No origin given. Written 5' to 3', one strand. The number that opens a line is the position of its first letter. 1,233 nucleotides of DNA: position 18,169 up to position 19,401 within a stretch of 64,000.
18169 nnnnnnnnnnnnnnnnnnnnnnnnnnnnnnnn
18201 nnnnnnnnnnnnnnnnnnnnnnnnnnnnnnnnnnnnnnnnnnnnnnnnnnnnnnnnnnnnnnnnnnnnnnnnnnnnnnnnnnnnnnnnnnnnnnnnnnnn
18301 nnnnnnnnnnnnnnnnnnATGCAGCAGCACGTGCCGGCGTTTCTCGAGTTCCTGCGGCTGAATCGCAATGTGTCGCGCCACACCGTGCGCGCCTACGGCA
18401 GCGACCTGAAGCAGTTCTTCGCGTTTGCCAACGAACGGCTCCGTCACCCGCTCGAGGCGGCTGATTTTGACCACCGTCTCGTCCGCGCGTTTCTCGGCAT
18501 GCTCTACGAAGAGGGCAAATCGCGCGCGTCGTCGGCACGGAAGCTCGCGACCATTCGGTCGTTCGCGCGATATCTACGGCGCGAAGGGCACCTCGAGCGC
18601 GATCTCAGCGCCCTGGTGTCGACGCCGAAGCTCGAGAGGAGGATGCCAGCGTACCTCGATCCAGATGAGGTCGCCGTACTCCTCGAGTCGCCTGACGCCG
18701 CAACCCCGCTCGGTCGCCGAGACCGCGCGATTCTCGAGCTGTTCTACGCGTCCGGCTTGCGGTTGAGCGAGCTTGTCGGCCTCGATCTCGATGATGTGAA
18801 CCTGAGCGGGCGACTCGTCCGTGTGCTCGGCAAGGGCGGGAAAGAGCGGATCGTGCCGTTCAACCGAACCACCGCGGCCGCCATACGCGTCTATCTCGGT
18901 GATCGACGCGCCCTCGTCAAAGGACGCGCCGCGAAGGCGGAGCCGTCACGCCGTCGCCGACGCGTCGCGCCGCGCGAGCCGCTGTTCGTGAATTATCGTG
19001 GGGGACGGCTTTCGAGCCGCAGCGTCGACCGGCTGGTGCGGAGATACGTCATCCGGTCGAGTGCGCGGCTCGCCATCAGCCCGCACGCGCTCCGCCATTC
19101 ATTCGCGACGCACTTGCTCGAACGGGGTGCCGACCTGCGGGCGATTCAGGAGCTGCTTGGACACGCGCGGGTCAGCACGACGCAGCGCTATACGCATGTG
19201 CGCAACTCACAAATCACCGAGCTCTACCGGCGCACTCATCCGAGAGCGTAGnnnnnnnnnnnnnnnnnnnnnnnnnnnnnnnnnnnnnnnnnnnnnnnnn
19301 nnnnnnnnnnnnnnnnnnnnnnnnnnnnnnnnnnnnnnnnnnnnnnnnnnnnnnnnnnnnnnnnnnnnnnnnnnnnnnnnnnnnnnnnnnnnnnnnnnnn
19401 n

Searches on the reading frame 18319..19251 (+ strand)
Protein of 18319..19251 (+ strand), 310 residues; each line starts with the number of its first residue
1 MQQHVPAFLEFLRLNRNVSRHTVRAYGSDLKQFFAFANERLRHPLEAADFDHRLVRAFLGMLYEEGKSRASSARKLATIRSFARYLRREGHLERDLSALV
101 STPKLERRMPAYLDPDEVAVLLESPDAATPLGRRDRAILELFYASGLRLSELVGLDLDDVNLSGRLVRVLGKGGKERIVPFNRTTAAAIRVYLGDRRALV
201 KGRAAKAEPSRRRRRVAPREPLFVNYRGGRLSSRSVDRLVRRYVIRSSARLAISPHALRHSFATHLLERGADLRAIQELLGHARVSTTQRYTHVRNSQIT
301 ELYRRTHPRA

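Call 55: search_protein_families(library=ncbifam, proteins=[window:18319-19251:+], max_evalue=0.00001)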
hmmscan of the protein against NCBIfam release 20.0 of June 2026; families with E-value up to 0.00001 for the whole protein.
window:18319-19251:+ (310 aa): 12 families
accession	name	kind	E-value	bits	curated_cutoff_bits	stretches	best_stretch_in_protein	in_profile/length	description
TIGR02224.1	recomb_XerC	equivalog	1.3e-97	326.7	335.15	1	7-310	2-293/295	tyrosine recombinase XerC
TIGR02225.1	recomb_XerD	equivalog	4.5e-92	308.5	329.6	1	7-310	2-290/290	site-specific tyrosine recombinase XerD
NF001399.0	PRK00283.1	subfamily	2.2e-89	299.6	279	1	2-310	6-299/300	tyrosine recombinase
NF040815.2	recomb_XerA_Arch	equivalog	2.1e-63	214.3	220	1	8-303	3-263/263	site-specific tyrosine recombinase/integron integrase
NF002331.0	PRK01287.1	subfamily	1.6e-51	175.4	371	1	2-308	27-326/365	site-specific tyrosine recombinase XerC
TIGR02249.1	integrase_gron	subfamily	7.1e-39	134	265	2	231-298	237-304/315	integron integrase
NF003462.0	PRK05084.1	equivalog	6.5e-32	110.6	267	1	133-304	195-354/360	tyrosine recombinase XerS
NF011946.0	PRK15417.1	equivalog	2.1e-22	79.8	435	2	233-296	254-317/337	integron integrase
NF007371.0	PRK09871.1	subfamily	5.8e-18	65.1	222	1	112-306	6-186/198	tyrosine-type DNA invertase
NF007370.0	PRK09870.1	subfamily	6.9e-12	45.4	221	1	111-306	11-191/200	tyrosine-type DNA invertase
NF040693.1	recomb_GmtY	equivalog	6.5e-07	28.9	340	0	238-301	376-439/441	gamma-mobile-trio recombinase GmtY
NF002685.0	PRK02436.1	equivalog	2.6e-06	27.4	178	0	4-191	4-169/245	site-specific tyrosine recombinase XerD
